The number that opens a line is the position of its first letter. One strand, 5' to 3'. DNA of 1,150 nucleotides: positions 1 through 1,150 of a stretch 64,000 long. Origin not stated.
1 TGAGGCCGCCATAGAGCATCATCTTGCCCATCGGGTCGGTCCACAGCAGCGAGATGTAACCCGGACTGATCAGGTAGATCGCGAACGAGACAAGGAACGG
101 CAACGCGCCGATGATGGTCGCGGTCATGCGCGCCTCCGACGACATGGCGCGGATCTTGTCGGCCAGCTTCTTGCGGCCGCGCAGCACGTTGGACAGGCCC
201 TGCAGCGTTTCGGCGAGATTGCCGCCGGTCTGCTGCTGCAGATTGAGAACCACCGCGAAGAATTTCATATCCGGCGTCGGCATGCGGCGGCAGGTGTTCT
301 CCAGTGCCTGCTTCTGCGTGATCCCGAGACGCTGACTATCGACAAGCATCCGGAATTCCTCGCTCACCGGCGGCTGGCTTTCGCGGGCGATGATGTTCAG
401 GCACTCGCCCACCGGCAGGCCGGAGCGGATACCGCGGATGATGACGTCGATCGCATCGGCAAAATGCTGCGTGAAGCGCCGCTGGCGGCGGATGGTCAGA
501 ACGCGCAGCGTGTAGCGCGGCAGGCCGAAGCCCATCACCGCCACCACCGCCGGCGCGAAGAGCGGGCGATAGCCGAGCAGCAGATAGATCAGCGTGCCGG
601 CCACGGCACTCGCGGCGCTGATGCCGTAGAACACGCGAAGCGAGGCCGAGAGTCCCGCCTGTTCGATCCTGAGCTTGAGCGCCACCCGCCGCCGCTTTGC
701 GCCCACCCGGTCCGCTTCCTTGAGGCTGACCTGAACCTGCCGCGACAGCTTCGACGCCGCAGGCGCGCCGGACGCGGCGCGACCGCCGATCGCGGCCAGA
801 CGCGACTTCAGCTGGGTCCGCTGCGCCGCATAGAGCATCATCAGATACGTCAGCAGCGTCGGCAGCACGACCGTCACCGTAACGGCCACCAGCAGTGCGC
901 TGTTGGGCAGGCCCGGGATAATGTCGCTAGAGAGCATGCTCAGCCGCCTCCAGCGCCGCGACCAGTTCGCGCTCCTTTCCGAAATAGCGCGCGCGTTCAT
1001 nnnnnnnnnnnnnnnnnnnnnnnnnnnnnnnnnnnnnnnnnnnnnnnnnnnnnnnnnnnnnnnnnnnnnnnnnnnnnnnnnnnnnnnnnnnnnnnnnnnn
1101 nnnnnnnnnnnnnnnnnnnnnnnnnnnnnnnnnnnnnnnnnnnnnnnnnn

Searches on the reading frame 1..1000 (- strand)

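Call 32: search_protein_families(library=pfam, proteins=[window:1-1000:-], max_evalue=0.01)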
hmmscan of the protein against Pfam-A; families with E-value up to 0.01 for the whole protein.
window:1-1000:- (333 aa): 1 family
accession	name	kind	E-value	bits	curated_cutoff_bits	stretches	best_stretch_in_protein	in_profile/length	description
PF00482.28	T2SSF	-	1e-19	71.1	25.2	1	184-308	2-123/125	Type II secretion system (T2SS), protein F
